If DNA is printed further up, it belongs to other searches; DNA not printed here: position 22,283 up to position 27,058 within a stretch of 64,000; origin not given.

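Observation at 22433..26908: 1491-aa GHKL-ATPase/DUF3883 giant protein as the immediate cargo of a Tn7-like module: candidate uncharacterised defense or conflict protein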

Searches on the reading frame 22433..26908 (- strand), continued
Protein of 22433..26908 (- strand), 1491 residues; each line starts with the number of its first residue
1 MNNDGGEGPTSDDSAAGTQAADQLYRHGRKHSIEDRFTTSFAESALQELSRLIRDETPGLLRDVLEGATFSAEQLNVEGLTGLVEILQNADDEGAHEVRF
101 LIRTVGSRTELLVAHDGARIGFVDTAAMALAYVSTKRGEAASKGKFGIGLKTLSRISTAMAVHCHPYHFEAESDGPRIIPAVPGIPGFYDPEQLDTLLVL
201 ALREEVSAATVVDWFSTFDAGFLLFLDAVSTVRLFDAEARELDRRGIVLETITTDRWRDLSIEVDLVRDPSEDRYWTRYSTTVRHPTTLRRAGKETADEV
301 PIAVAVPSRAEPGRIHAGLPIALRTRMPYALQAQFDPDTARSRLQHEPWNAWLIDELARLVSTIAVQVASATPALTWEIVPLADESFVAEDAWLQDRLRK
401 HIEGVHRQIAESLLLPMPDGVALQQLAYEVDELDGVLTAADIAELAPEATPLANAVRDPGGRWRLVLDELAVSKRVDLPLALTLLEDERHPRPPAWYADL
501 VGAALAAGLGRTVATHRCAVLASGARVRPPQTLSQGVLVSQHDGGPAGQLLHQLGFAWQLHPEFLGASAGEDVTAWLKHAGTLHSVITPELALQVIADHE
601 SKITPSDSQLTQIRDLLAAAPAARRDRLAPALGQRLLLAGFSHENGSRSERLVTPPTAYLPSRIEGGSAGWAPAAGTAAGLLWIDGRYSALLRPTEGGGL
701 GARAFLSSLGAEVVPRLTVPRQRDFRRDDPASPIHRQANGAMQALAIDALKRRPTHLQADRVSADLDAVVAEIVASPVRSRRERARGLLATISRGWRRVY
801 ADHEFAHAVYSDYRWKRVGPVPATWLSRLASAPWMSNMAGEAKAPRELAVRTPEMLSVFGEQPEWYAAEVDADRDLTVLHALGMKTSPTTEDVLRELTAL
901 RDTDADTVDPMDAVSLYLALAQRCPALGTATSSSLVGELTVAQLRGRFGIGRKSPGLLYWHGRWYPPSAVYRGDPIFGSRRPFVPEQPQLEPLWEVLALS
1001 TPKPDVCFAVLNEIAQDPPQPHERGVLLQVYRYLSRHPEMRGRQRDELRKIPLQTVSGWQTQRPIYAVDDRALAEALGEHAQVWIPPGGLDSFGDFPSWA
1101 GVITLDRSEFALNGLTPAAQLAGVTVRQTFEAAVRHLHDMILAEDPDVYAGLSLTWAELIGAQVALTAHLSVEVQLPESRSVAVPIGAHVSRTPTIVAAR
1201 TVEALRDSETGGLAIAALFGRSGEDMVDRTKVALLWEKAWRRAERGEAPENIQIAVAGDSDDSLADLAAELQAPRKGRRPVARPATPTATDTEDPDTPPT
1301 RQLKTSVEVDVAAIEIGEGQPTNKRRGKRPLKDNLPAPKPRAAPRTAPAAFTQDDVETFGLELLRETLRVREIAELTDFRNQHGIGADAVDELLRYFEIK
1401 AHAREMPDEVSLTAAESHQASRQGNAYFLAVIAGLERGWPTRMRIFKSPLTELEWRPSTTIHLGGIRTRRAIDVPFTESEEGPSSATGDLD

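Call 65: find_homologous_proteins(query=P0090, max_evalue=1e-100)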
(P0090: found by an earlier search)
Query P0090 (615 aa): 7993 proteins with E <= 1e-100 among 8000 candidates; the best 120 are listed.
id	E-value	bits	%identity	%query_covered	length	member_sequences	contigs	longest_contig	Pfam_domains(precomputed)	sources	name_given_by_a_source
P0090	0.0e+0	1346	100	100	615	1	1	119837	PF03796.22,PF00772.27,PF13481.13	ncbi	-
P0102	8.9e-286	967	72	54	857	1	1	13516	PF03796.22,PF14528.12,PF00772.27,PF13481.13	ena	-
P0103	2.1e-285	966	82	43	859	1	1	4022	PF03796.22,PF14528.12,PF00772.27,PF13481.13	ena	-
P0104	5.2e-283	958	68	56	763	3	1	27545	PF03796.22,PF00772.27,PF13481.13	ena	-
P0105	7.5e-283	958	68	56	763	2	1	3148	PF03796.22,PF00772.27,PF13481.13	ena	-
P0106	5.1e-282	955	68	55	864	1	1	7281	PF05204.20,PF03796.22,PF14528.12,PF00772.27,PF13481.13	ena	-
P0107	2.4e-281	953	72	54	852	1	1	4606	PF03796.22,PF14528.12,PF00772.27,PF13481.13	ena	-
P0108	9.9e-280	947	72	53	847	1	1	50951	PF03796.22,PF14528.12,PF00772.27,PF13481.13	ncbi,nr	ncbi:MAG TPA: replicative DNA helicase [Frankiaceae bacterium]|nr:replicative DNA helicase [Frankiac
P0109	6.3e-279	945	76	48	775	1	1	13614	PF03796.22,PF00772.27,PF13481.13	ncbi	ncbi:MAG: replicative DNA helicase [Actinomycetota bacterium]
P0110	7.6e-279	944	69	91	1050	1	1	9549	PF03796.22,PF14528.12,PF00772.27,PF13481.13,PF14890.12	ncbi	ncbi:MAG: replicative DNA helicase [Mycobacteriales bacterium]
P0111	1.7e-278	943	82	43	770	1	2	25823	PF03796.22,PF14528.12,PF00772.27,PF13481.13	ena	-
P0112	5.0e-277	938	72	54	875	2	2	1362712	PF03796.22,PF00772.27,PF13481.13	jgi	jgi:replicative DNA helicase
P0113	1.8e-276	937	68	55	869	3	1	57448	PF03796.22,PF14528.12,PF00772.27,PF13481.13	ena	-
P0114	2.8e-276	936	67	57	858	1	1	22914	PF03796.22,PF14528.12,PF00772.27,PF13481.13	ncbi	-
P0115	8.8e-276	934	71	54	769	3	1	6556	PF03796.22,PF14528.12,PF00772.27,PF13481.13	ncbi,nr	ncbi:MAG: replicative DNA helicase [Frankia sp.]|nr:replicative DNA helicase [Frankia sp.]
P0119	9.5e-271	918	69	99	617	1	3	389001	PF03796.22,PF00772.27,PF13481.13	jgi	jgi:replicative DNA helicase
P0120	2.8e-270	916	82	43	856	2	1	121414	PF03796.22,PF14528.12,PF00772.27,PF13481.13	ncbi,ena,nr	ncbi:MAG TPA: replicative DNA helicase [Mycobacteriales bacterium]|nr:replicative DNA helicase [Myco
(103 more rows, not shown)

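Call 66: find_encoding_contigs(protein=P0119, flank=10000, max_places=2)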
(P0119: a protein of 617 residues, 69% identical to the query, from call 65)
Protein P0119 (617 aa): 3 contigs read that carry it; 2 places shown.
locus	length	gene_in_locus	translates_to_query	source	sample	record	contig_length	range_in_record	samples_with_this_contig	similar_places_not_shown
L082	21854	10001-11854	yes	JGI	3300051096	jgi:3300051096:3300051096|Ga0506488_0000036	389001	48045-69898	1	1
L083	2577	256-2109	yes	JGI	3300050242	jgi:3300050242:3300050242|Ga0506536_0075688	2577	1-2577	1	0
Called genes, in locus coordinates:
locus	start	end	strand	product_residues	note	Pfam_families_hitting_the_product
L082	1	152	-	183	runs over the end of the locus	PF03551:PadR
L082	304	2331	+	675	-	PF00912:Transgly, PF00905:Transpeptidase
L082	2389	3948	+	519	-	PF09594:GT87 (weak), PF05007:Mannosyl_trans (faint)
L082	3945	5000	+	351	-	PF04188:Mannosyl_trans2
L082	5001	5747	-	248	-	PF01261:AP_endonuc_2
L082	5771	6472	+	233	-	-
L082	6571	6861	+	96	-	PF01250:Ribosomal_S6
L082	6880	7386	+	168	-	PF00436:SSB, PF01336:tRNA_anti-codon (weak)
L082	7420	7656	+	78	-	PF01084:Ribosomal_S18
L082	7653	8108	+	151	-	PF01281:Ribosomal_L9_N, PF03948:Ribosomal_L9_C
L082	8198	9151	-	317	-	PF08240:ADH_N, PF00107:ADH_zinc_N, PF13602:ADH_zinc_N_2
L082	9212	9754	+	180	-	-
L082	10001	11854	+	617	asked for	PF00772:DnaB, PF03796:DnaB_C, PF13481:AAA_25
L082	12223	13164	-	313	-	PF05368:NmrA, PF13460:NAD_binding_10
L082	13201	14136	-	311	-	PF08240:ADH_N, PF13602:ADH_zinc_N_2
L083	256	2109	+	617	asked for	PF00772:DnaB, PF03796:DnaB_C, PF13481:AAA_25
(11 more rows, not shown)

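Call 67: find_encoding_contigs(protein=P0120, flank=10000, max_places=2)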
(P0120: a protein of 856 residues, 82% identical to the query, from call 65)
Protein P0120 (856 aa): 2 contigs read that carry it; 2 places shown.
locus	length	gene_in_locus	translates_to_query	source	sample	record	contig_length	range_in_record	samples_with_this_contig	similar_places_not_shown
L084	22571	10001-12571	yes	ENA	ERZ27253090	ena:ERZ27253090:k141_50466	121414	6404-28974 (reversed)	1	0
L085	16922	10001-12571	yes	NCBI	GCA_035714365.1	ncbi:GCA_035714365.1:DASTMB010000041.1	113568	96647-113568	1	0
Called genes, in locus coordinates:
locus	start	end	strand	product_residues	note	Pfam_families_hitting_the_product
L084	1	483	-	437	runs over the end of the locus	PF01510:Amidase_2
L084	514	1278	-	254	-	PF01261:AP_endonuc_2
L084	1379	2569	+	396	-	PF00801:PKD (faint), PF18911:PKD_4 (weak)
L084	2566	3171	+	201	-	PF04542:Sigma70_r2, PF08281:Sigma70_r4_2, PF04545:Sigma70_r4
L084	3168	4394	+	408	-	-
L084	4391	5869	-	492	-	PF00171:Aldedh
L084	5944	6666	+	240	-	PF13473:Cupredoxin_1, PF00127:Copper-bind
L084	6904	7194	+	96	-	PF01250:Ribosomal_S6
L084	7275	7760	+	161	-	PF00436:SSB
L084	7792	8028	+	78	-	PF01084:Ribosomal_S18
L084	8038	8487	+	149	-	PF01281:Ribosomal_L9_N, PF03948:Ribosomal_L9_C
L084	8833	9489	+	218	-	PF12686:DUF3800 (weak)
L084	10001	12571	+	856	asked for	PF00772:DnaB, PF03796:DnaB_C, PF14528:LAGLIDADG_3 (weak), PF03796:DnaB_C, PF13481:AAA_25 (weak)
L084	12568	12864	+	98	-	-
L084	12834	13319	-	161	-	PF00376:MerR, PF13411:MerR_1, PF09278:MerR-DNA-bind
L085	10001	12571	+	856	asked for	PF00772:DnaB, PF03796:DnaB_C, PF14528:LAGLIDADG_3 (weak), PF03796:DnaB_C, PF13481:AAA_25 (weak)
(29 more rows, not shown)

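Call 82: search_protein_families(library=padloc, alignment_id=A6, max_evalue=0.00001)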
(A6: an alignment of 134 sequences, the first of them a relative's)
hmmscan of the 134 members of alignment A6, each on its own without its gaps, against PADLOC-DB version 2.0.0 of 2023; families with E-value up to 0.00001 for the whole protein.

A. member 1, L002:9047-9574:- (176 aa): 0 families

B. families by the number of members that match (of 134 scanned): 202 families (the first 25 are shown)
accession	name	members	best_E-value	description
PDLC03949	RmrA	4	1.8e-22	-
PDLC03951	RmrA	4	2.9e-16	-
PDLC03920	MkoA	3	2.2e-88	-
PDLC03921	MkoA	3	6.8e-73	-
PDLC03924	MkoC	3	4.5e-29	-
PDLC03952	RmrA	3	3.7e-20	-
PDLC03955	RmrA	3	2.6e-15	-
PDLC02926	HTH_VI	3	1.2e-06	-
PDLC02895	DpdJ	2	3e-32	DpdJ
PDLC03953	RmrA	2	2.7e-19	-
PDLC03947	RmrA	2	2.8e-17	-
PDLC03954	RmrA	2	1.2e-16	-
PDLC03948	RmrA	2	1.3e-16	-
PDLC03944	RmrA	2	2.2e-16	-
PDLC03946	RmrA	2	7.6e-13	-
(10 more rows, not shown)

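Call 94: search_protein_families(library=pfam, proteins=[window:22436-26908:-, P0004, P0036, P0072], max_evalue=10)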
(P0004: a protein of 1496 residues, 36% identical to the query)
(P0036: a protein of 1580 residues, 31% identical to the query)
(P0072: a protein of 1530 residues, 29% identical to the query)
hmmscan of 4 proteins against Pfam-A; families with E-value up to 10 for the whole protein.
window:22436-26908:- (1491 aa): 4 families
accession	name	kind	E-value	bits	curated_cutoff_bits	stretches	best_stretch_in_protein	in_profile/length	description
PF13020.12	NOV_C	-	0.002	18.6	22.1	1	1390-1435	38-82/91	Protein NO VEIN, C-terminal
PF25794.1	SACS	-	0.022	15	32.8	1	83-102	21-40/247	Sacsin domain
PF13589.12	HATPase_c_3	-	0.061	13.8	25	1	83-157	7-84/137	Histidine kinase-, DNA gyrase B-, and HSP90-like ATPase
PF02638.21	GHL10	-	0.13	11.7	27.9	1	338-410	186-257/311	Glycosyl hydrolase-like 10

P0004 (1496 aa): 4 families
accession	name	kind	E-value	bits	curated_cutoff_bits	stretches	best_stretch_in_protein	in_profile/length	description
PF13020.12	NOV_C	-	1.2e-05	25.7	22.1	1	1367-1446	2-84/91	Protein NO VEIN, C-terminal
PF13589.12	HATPase_c_3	-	1.8e-05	25.3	25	1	70-144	5-82/137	Histidine kinase-, DNA gyrase B-, and HSP90-like ATPase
PF25794.1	SACS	-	0.016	15.5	32.8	1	73-98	22-47/247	Sacsin domain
PF07406.16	NICE-3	-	0.22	12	22.7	1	1259-1328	51-123/181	NICE-3 protein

P0036 (1580 aa): 1 family
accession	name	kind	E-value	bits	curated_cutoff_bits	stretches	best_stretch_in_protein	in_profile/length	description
PF25794.1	SACS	-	3.4e-06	27.5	32.8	1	110-130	21-41/247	Sacsin domain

P0072 (1530 aa): 3 families
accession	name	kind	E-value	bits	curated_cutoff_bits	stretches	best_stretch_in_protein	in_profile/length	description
PF25794.1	SACS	-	7.6e-07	29.6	32.8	1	70-92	19-41/247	Sacsin domain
PF02518.31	HATPase_c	-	0.0037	18.1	26.4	1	70-146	8-88/111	Histidine kinase-, DNA gyrase B-, and HSP90-like ATPase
PF13020.12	NOV_C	-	0.0077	16.7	22.1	1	1404-1482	2-83/91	Protein NO VEIN, C-terminal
